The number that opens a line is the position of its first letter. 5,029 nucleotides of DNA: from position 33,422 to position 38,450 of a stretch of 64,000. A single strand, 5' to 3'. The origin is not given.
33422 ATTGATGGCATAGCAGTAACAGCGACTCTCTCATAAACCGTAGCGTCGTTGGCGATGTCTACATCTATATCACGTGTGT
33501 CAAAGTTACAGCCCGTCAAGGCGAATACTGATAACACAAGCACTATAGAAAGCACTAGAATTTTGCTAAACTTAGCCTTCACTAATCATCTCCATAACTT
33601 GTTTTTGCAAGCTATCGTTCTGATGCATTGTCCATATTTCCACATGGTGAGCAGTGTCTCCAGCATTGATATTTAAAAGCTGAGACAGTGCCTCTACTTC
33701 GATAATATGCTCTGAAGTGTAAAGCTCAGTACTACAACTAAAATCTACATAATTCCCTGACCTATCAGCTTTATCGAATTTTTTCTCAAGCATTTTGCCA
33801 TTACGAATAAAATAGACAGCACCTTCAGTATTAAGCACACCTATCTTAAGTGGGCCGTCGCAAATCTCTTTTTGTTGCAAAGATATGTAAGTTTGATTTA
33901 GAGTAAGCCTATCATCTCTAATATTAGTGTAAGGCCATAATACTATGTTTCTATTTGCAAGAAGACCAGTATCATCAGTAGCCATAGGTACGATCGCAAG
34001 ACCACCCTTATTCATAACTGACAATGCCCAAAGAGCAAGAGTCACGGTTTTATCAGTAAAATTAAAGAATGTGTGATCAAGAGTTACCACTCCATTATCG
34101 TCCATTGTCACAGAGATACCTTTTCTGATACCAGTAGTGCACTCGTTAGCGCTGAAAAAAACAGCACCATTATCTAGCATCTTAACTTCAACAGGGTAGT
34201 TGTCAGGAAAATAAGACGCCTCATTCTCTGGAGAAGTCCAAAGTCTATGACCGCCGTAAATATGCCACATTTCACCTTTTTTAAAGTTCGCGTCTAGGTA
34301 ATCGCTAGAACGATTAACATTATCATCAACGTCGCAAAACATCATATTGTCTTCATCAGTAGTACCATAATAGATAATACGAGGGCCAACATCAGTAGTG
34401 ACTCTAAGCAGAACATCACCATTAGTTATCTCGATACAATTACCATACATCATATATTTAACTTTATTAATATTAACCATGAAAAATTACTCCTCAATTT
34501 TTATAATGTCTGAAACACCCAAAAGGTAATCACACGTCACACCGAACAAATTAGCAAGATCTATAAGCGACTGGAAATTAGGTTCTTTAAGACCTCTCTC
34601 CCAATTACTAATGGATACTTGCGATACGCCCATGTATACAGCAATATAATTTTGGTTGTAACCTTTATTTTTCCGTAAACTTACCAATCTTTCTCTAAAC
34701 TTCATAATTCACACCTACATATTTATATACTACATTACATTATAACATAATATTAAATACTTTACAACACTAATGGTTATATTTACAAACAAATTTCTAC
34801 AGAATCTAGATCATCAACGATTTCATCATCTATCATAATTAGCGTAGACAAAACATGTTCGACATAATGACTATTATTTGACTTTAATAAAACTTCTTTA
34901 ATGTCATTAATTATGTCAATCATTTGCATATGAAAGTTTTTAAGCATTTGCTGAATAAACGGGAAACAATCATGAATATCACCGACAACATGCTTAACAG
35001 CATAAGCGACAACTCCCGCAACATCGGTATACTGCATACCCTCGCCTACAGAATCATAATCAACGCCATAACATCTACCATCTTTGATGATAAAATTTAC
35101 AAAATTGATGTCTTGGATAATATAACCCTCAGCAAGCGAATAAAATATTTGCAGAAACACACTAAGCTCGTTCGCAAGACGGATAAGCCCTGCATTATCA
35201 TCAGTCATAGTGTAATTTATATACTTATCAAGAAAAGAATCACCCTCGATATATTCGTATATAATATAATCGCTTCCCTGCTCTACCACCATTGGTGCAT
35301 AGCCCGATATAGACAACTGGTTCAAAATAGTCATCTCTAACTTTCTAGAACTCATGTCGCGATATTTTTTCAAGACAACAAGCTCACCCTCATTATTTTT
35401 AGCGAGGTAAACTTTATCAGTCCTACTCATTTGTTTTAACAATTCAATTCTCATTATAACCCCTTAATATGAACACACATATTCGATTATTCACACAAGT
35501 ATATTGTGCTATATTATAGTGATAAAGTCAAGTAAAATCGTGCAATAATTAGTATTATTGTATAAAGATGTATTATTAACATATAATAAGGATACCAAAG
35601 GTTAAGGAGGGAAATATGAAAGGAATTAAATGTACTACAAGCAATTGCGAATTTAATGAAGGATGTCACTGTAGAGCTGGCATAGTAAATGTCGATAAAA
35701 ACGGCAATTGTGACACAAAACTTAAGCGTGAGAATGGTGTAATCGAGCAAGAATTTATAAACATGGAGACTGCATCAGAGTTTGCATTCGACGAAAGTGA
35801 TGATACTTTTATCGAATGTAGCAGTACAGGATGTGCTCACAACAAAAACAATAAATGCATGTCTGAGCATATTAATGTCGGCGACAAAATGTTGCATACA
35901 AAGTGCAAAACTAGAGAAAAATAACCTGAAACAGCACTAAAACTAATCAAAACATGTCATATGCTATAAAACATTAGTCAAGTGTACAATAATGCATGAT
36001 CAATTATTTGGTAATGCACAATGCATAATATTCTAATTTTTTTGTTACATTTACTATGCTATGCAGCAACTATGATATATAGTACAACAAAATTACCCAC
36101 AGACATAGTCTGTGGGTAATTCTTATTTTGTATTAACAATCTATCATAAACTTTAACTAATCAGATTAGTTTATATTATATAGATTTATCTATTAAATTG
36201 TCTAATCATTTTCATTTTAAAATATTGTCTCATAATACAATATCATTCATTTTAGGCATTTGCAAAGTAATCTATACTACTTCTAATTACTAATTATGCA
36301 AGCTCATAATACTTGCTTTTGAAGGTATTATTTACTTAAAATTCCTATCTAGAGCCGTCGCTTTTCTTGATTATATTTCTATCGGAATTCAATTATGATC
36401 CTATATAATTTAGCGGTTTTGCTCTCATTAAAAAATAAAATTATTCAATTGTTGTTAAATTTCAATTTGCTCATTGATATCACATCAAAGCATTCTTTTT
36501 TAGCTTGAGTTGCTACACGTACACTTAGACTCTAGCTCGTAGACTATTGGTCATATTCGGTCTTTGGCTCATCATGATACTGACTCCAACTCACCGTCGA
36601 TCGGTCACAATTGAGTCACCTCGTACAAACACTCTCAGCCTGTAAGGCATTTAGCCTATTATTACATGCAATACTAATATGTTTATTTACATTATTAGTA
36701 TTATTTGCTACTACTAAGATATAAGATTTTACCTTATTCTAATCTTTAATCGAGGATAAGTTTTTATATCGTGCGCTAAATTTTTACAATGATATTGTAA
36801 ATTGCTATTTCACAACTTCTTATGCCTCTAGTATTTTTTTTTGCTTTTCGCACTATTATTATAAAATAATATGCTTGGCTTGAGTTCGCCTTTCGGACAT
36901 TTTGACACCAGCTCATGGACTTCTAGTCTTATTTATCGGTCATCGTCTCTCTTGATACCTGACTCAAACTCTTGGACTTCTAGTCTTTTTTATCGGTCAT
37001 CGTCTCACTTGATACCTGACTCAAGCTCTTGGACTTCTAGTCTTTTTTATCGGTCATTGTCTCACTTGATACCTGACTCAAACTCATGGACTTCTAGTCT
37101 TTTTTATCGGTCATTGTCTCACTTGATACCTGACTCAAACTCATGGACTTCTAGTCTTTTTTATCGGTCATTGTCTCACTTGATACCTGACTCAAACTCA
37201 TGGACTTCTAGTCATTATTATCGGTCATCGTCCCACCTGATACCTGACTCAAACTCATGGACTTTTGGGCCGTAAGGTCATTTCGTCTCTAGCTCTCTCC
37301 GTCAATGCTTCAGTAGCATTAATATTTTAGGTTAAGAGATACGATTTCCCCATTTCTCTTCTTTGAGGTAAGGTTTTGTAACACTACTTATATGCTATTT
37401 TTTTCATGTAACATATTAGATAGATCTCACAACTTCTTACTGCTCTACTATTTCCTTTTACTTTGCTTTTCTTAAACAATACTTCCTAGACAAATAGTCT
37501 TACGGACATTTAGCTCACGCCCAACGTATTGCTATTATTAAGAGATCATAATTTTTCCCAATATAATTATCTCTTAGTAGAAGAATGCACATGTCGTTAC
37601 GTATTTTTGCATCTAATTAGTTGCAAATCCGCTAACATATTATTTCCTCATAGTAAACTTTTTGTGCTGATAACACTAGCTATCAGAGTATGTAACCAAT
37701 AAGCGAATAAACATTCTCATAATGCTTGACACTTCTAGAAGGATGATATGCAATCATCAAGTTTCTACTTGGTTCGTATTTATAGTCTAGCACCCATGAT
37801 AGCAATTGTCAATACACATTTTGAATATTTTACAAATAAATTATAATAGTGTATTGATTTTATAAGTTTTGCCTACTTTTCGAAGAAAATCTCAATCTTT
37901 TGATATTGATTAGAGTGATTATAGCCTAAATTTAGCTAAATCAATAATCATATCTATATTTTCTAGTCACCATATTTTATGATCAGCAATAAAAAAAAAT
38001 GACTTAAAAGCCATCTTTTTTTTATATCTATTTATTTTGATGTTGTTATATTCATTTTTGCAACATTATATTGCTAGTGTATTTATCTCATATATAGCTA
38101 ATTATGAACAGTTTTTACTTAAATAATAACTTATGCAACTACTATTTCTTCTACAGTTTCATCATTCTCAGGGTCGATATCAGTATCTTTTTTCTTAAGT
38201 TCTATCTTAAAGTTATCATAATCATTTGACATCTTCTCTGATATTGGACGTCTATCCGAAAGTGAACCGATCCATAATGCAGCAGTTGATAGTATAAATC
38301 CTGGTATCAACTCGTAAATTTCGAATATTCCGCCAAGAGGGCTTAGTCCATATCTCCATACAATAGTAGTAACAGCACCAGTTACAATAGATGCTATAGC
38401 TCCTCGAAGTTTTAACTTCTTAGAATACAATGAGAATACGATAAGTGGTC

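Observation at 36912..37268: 57-bp x 6.2 tandem array in the middle of a 1.9-kb gene-free island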

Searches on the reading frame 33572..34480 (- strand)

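Call 53: search_protein_families(library=pfam, proteins=[window:33572-34480:-], max_evalue=0.1)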
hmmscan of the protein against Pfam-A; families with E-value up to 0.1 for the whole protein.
window:33572-34480:- (302 aa): 2 families
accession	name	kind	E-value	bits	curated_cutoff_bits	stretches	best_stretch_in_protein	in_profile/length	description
PF12481.13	DUF3700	-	0.0082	16.1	27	1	32-91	153-212/228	Aluminium induced protein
PF14315.11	DUF4380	-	0.068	12.5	29.4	0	17-86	5-69/295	Domain of unknown function (DUF4380)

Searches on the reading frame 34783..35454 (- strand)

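Call 53: search_protein_families(library=pfam, proteins=[window:34783-35454:-], max_evalue=0.1)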
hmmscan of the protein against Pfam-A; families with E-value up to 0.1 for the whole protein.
window:34783-35454:- (223 aa): 1 family
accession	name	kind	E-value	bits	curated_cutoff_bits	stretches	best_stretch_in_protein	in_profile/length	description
PF15053.11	Njmu-R1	-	0.043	13.3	27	1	165-198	274-308/352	Njmu-R1-like protein family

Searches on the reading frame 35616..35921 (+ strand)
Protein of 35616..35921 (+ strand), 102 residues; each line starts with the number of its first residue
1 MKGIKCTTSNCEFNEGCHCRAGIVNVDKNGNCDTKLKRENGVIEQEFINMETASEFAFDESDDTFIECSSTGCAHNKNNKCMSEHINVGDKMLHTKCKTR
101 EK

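Call 7: find_encoding_contigs(protein=window:35616-35921:+, flank=10000, max_places=10)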
Protein window:35616-35921:+ (102 aa): 15 contigs read that carry it; 10 places shown.
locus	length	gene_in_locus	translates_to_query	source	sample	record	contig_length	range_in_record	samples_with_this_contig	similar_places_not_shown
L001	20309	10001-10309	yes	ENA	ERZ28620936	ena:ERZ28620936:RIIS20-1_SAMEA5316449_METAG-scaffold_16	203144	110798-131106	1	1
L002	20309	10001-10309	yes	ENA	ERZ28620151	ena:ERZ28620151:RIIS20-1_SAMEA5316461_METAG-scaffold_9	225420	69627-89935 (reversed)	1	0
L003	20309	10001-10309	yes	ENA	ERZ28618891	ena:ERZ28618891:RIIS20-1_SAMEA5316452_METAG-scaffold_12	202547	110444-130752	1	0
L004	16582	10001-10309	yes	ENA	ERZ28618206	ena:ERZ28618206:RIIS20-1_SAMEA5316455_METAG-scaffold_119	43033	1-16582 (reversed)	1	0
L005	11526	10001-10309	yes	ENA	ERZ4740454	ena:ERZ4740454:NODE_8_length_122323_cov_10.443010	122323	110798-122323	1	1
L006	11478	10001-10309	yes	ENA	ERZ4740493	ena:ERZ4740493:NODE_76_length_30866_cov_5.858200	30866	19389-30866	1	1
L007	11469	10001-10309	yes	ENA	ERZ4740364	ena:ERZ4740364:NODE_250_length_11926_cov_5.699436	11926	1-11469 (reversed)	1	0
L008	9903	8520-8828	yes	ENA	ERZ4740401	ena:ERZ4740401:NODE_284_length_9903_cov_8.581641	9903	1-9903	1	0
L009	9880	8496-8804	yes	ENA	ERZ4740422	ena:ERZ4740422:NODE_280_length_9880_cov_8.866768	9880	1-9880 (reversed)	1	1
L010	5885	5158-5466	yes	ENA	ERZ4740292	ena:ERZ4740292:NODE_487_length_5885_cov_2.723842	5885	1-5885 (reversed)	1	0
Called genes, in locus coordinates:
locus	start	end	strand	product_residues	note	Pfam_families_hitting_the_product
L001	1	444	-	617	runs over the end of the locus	PF14508:GH97_N, PF10566:Glyco_hydro_97, PF14509:GH97_C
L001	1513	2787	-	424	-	PF12897:Asp_aminotransf, PF00155:Aminotran_1_2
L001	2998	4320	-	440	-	PF00009:GTP_EFTU (weak), PF01926:MMR_HSR1, PF02421:FeoB_N, PF00009:GTP_EFTU, PF01926:MMR_HSR1, PF02421:FeoB_N, PF04548:AIG1 (weak), PF14714:KH_dom-like, +3 more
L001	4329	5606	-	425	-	PF17820:PDZ_6 (weak), PF19238:Radical_SAM_2, PF04055:Radical_SAM (faint), PF04459:DUF512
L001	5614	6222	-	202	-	PF03575:Peptidase_S51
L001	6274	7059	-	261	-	PF00089:Trypsin, PF13365:Trypsin_2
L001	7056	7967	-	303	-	-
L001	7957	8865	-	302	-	-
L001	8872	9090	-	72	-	PF12844:HTH_19, PF01381:HTH_3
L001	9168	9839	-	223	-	-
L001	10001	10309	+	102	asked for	PF07561:DUF1540 (weak)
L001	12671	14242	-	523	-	PF00474:SSF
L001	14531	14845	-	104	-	PF01638:HxlR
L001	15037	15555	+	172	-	PF14512:TM1586_NiRdase (faint), PF00881:Nitroreductase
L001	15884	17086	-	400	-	PF00009:GTP_EFTU, PF03144:GTP_EFTU_D2, PF03143:GTP_EFTU_D3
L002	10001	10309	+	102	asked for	PF07561:DUF1540 (weak)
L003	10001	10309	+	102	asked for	PF07561:DUF1540 (weak)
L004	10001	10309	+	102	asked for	PF07561:DUF1540 (weak)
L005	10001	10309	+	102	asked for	PF07561:DUF1540 (weak)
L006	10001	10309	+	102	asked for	PF07561:DUF1540 (weak)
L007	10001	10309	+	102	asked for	PF07561:DUF1540 (weak)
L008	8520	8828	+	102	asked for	PF07561:DUF1540 (weak)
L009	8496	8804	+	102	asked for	PF07561:DUF1540 (weak)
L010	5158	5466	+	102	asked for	PF07561:DUF1540 (weak)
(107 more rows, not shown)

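Call 35: list_cluster_members(proteins=[P0001, P0003, window:35616-35921:+])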
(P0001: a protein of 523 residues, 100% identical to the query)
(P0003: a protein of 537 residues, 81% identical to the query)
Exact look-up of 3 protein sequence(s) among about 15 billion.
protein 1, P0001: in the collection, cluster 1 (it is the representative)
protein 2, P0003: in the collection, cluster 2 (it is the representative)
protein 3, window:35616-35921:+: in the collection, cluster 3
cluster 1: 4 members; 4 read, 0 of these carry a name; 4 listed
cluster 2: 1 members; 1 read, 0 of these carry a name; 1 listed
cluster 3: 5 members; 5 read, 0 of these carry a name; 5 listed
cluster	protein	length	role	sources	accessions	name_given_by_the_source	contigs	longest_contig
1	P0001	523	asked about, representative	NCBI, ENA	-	-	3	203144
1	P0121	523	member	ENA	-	-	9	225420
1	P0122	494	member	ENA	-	-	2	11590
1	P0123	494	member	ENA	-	-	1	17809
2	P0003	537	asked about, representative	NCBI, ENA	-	-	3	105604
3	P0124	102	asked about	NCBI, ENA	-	-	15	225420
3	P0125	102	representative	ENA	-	-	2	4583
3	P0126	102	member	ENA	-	-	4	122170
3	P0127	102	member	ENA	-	-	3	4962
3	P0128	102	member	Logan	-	-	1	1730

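Call 36: find_homologous_proteins(query=window:35616-35921:+, max_evalue=1e-10)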
Query window:35616-35921:+ (102 aa): 6 proteins with E <= 1e-10 among 7 candidates.
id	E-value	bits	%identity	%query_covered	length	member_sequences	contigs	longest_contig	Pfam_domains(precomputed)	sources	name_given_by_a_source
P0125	1.2e-57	210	91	100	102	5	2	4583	PF07561.17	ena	-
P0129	5.2e-50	186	79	100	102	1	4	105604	PF07561.17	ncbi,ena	-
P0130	3.1e-40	154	67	100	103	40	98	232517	PF07561.17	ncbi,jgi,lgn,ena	-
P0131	7.7e-40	153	66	99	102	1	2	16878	PF07561.17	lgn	-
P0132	8.0e-40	153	68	100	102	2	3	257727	PF07561.17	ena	-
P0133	1.5e-39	152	66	100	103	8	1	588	PF07561.17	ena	-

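Call 38: find_encoding_contigs(protein=P0130, flank=6000, max_places=5)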
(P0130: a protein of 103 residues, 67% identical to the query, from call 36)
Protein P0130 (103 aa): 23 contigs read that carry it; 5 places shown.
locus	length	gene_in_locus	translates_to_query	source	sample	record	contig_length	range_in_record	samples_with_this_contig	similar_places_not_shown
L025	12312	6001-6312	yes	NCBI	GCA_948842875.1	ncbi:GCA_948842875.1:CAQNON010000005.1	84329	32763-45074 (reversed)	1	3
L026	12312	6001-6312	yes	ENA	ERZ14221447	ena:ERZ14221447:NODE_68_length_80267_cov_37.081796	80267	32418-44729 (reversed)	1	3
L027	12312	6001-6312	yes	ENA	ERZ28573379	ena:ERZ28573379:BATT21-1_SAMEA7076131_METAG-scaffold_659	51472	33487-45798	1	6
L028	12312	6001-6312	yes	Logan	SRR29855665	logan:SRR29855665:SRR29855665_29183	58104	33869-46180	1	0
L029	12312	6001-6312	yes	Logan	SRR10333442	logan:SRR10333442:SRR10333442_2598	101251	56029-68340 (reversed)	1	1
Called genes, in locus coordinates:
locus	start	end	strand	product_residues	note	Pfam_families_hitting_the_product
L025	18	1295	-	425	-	PF17820:PDZ_6 (weak), PF19238:Radical_SAM_2, PF04055:Radical_SAM (faint), PF04459:DUF512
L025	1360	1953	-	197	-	PF03575:Peptidase_S51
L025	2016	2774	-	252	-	PF00089:Trypsin, PF13365:Trypsin_2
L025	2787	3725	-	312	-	-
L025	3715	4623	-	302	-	-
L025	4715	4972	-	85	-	PF13560:HTH_31 (weak), PF12844:HTH_19, PF01381:HTH_3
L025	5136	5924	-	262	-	-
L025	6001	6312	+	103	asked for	PF07561:DUF1540 (faint)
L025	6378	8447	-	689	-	-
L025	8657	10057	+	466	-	PF04932:Wzy_C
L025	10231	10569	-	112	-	PF12675:DUF3795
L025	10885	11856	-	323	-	PF01210:NAD_Gly3P_dh_N, PF07479:NAD_Gly3P_dh_C, PF20618:GPD_NAD_C_bact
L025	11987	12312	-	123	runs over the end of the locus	-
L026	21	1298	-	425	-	PF17820:PDZ_6 (faint), PF19238:Radical_SAM_2, PF04055:Radical_SAM (faint), PF04459:DUF512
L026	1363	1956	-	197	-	PF03575:Peptidase_S51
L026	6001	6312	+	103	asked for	PF07561:DUF1540 (faint)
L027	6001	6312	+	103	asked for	PF07561:DUF1540 (faint)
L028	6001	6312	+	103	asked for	PF07561:DUF1540 (faint)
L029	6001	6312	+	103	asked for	PF07561:DUF1540 (faint)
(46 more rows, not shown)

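Call 39: find_encoding_contigs(protein=P0132, flank=6000, max_places=3)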
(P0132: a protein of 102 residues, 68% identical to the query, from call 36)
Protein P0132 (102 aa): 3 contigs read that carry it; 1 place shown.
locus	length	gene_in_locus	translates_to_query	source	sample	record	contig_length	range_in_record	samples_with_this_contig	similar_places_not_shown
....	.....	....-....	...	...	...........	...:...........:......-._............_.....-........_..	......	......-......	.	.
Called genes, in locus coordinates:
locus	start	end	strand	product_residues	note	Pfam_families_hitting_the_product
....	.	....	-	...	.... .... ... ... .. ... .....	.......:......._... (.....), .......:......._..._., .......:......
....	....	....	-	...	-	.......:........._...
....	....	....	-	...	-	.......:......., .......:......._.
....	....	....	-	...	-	-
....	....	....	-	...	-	-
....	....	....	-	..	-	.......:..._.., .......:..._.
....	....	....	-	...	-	-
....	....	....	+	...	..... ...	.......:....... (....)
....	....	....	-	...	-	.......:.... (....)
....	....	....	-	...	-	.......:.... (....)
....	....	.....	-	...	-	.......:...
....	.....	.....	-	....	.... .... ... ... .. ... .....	-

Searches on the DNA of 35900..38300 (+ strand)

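Call 5: search_rna_families(source=window, start=35900, end=38300, threshold=evalue, max_evalue=10, show_alignments=3)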
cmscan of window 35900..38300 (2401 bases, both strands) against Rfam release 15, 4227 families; matches with E-value up to 10: 4.
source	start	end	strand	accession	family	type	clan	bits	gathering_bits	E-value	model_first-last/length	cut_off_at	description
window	35985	36070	-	RF03095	RAGATH-17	Gene; sRNA;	-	24.3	102.3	3.8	1-96/96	no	RAGATH-17 RNA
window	37992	38033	+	RF02420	Bp1_162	Gene; sRNA;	-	21.5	50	1.5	1-100/100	no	Burkholderia sRNA Bp1_Cand612_SIPHT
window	36087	36123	-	RF03751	mir-7445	Gene; miRNA;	-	19.4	79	5.7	1-60/60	no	mir-7445 microRNA precursor family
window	37903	37953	-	RF01611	ceN108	Gene; snRNA; snoRNA; CD-box;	-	17.8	50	2.4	1-70/70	no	Caenorhabditis snoRNA ceN108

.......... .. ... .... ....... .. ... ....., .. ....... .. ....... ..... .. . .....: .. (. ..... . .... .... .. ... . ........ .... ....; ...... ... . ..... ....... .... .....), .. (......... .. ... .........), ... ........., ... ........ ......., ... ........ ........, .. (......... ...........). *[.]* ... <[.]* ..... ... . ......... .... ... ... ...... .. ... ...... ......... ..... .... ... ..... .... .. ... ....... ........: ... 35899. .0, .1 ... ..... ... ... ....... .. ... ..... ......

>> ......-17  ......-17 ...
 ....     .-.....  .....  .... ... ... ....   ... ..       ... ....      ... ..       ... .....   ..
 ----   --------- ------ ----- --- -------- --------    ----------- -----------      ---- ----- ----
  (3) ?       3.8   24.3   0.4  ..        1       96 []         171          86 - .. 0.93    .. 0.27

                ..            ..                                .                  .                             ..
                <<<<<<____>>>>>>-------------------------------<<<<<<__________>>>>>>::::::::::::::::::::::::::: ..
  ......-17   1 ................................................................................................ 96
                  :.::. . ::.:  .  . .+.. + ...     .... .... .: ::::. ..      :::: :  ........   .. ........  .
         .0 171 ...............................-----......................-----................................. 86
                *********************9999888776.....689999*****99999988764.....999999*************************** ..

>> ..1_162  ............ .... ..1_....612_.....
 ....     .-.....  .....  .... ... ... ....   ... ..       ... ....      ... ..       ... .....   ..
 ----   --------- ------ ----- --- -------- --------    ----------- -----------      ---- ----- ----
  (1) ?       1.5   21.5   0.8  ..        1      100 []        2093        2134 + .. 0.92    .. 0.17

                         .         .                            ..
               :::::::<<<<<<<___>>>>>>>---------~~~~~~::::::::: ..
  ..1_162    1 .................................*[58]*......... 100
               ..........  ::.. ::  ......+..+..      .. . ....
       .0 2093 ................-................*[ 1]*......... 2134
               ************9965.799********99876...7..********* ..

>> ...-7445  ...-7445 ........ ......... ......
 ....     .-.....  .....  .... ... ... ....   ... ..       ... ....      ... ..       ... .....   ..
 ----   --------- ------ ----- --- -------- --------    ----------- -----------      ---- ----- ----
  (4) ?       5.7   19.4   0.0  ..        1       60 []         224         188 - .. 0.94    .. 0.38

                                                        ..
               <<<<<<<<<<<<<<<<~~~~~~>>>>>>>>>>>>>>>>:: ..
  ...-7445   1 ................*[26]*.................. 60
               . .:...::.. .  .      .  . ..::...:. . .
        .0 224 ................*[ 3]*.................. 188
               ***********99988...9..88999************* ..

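Call 59: search_dna_similar(query=window:36480-37360:+, collection=plasmids, mode=distant, max_evalue=0.01, max_rows=8)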
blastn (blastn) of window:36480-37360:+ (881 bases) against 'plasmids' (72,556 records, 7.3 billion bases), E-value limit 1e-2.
No match.

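Call 60: search_dna_similar(query=window:36480-37360:+, collection=phages, mode=distant, max_evalue=0.01, max_rows=8)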
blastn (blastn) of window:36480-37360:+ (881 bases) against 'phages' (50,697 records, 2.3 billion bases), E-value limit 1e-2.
Records with a match: 1; places in all: 1; records where one place covers at least 80% of the query: 0.
Best place of each record, by identity: 80-90% 1.
By first word of the organism name: Staphylococcus 1.
By host as written in the record: Staphylococcus warneri PJI isolate 5 1.
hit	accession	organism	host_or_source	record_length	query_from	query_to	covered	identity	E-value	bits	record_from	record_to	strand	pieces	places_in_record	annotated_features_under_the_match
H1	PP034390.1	Staphylococcus phage CF5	Staphylococcus warneri PJI isolate 5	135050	203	254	6%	81.5%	6e-3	48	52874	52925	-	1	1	virion structural protein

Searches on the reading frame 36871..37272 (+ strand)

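Call 53: search_protein_families(library=pfam, proteins=[window:36871-37272:+], max_evalue=0.1)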
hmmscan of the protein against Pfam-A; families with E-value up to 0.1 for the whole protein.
window:36871-37272:+ (134 aa): 2 families
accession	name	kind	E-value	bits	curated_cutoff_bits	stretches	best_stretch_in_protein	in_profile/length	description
PF15342.11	FAM212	-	0.08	13.2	27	0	87-100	21-34/60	FAM212 family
PF20439.3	SpoIVA_C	-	0.084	13.5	25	0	71-88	22-39/76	Sporulation stage IV protein A, C-terminal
